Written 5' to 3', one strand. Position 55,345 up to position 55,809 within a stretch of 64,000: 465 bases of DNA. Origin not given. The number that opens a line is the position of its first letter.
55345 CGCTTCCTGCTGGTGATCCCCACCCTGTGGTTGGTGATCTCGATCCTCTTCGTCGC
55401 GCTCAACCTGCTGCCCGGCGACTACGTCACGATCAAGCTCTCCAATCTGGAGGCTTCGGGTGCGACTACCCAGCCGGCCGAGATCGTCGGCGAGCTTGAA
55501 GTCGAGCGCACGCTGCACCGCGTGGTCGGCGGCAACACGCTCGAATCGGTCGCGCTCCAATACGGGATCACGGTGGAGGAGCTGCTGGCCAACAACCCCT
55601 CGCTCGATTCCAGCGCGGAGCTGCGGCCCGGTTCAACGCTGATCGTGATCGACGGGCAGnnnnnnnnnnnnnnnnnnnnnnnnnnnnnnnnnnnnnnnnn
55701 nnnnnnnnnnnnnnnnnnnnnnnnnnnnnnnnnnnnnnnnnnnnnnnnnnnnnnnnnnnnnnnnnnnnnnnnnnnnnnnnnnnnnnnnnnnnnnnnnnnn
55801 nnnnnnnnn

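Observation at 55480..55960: LysM-like domain(s) inserted into the periplasmic loop of the DppB-type permease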

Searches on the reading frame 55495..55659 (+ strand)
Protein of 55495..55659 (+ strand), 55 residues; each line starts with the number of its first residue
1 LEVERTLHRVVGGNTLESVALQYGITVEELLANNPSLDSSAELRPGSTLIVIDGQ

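Call 61: search_solved_structures(query=window:55495-55659:+, max_evalue=1, show_alignments=5)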
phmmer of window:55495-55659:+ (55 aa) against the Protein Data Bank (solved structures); distinct sequences matched with E-value up to 1: 16.
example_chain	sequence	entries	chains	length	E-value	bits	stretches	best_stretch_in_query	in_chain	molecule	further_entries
4uz2_A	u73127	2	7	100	3.9e-09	39.3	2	8-49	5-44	CELL WALL-BINDING ENDOPEPTIDASE-RELATED PROTEIN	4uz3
4xcm_A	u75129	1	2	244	6e-08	35.6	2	8-49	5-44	Cell wall-binding endopeptidase-related protein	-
5byo_A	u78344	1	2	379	1.7e-06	31.1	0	18-32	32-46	dTor_12x31L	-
4yxz_A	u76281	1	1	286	1.7e-05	28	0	18-32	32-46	dTor_9x31L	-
4b8v_A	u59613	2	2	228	0.00037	23.9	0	8-46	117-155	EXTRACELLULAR PROTEIN 6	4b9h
8i2e_B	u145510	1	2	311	0.0026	21.2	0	7-34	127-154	Probable peptidoglycan endopeptidase LytE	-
2djp_A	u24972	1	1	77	0.022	18.4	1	5-34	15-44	Hypothetical protein SB145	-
7r1l_A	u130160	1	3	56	0.022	18.4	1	9-49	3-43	Spore coat assembly protein SafA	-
1e0g_A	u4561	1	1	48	0.075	16.7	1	7-50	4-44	Membrane-bound lytic murein transglycosylase D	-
4yxy_A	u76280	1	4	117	0.088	16.5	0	18-32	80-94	dTor_9x31L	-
4a1i_A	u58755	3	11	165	0.1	16.3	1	8-50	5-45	PUTATIVE L, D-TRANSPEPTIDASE YKUD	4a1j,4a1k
1y7m_A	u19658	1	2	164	0.11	16.2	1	8-50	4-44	hypothetical protein BSU14040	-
8rhe_A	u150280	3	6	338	0.11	16.2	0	8-49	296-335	LysM peptidoglycan-binding domain-containing protein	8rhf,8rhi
2mtz_A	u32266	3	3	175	0.11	16.2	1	8-50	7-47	Putative L,D-transpeptidase YkuD | L, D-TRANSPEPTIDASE YKUD | PUTATIVE L, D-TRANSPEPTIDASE YKUD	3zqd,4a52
2mkx_A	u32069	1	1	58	0.12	16.1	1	6-34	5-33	Autolysin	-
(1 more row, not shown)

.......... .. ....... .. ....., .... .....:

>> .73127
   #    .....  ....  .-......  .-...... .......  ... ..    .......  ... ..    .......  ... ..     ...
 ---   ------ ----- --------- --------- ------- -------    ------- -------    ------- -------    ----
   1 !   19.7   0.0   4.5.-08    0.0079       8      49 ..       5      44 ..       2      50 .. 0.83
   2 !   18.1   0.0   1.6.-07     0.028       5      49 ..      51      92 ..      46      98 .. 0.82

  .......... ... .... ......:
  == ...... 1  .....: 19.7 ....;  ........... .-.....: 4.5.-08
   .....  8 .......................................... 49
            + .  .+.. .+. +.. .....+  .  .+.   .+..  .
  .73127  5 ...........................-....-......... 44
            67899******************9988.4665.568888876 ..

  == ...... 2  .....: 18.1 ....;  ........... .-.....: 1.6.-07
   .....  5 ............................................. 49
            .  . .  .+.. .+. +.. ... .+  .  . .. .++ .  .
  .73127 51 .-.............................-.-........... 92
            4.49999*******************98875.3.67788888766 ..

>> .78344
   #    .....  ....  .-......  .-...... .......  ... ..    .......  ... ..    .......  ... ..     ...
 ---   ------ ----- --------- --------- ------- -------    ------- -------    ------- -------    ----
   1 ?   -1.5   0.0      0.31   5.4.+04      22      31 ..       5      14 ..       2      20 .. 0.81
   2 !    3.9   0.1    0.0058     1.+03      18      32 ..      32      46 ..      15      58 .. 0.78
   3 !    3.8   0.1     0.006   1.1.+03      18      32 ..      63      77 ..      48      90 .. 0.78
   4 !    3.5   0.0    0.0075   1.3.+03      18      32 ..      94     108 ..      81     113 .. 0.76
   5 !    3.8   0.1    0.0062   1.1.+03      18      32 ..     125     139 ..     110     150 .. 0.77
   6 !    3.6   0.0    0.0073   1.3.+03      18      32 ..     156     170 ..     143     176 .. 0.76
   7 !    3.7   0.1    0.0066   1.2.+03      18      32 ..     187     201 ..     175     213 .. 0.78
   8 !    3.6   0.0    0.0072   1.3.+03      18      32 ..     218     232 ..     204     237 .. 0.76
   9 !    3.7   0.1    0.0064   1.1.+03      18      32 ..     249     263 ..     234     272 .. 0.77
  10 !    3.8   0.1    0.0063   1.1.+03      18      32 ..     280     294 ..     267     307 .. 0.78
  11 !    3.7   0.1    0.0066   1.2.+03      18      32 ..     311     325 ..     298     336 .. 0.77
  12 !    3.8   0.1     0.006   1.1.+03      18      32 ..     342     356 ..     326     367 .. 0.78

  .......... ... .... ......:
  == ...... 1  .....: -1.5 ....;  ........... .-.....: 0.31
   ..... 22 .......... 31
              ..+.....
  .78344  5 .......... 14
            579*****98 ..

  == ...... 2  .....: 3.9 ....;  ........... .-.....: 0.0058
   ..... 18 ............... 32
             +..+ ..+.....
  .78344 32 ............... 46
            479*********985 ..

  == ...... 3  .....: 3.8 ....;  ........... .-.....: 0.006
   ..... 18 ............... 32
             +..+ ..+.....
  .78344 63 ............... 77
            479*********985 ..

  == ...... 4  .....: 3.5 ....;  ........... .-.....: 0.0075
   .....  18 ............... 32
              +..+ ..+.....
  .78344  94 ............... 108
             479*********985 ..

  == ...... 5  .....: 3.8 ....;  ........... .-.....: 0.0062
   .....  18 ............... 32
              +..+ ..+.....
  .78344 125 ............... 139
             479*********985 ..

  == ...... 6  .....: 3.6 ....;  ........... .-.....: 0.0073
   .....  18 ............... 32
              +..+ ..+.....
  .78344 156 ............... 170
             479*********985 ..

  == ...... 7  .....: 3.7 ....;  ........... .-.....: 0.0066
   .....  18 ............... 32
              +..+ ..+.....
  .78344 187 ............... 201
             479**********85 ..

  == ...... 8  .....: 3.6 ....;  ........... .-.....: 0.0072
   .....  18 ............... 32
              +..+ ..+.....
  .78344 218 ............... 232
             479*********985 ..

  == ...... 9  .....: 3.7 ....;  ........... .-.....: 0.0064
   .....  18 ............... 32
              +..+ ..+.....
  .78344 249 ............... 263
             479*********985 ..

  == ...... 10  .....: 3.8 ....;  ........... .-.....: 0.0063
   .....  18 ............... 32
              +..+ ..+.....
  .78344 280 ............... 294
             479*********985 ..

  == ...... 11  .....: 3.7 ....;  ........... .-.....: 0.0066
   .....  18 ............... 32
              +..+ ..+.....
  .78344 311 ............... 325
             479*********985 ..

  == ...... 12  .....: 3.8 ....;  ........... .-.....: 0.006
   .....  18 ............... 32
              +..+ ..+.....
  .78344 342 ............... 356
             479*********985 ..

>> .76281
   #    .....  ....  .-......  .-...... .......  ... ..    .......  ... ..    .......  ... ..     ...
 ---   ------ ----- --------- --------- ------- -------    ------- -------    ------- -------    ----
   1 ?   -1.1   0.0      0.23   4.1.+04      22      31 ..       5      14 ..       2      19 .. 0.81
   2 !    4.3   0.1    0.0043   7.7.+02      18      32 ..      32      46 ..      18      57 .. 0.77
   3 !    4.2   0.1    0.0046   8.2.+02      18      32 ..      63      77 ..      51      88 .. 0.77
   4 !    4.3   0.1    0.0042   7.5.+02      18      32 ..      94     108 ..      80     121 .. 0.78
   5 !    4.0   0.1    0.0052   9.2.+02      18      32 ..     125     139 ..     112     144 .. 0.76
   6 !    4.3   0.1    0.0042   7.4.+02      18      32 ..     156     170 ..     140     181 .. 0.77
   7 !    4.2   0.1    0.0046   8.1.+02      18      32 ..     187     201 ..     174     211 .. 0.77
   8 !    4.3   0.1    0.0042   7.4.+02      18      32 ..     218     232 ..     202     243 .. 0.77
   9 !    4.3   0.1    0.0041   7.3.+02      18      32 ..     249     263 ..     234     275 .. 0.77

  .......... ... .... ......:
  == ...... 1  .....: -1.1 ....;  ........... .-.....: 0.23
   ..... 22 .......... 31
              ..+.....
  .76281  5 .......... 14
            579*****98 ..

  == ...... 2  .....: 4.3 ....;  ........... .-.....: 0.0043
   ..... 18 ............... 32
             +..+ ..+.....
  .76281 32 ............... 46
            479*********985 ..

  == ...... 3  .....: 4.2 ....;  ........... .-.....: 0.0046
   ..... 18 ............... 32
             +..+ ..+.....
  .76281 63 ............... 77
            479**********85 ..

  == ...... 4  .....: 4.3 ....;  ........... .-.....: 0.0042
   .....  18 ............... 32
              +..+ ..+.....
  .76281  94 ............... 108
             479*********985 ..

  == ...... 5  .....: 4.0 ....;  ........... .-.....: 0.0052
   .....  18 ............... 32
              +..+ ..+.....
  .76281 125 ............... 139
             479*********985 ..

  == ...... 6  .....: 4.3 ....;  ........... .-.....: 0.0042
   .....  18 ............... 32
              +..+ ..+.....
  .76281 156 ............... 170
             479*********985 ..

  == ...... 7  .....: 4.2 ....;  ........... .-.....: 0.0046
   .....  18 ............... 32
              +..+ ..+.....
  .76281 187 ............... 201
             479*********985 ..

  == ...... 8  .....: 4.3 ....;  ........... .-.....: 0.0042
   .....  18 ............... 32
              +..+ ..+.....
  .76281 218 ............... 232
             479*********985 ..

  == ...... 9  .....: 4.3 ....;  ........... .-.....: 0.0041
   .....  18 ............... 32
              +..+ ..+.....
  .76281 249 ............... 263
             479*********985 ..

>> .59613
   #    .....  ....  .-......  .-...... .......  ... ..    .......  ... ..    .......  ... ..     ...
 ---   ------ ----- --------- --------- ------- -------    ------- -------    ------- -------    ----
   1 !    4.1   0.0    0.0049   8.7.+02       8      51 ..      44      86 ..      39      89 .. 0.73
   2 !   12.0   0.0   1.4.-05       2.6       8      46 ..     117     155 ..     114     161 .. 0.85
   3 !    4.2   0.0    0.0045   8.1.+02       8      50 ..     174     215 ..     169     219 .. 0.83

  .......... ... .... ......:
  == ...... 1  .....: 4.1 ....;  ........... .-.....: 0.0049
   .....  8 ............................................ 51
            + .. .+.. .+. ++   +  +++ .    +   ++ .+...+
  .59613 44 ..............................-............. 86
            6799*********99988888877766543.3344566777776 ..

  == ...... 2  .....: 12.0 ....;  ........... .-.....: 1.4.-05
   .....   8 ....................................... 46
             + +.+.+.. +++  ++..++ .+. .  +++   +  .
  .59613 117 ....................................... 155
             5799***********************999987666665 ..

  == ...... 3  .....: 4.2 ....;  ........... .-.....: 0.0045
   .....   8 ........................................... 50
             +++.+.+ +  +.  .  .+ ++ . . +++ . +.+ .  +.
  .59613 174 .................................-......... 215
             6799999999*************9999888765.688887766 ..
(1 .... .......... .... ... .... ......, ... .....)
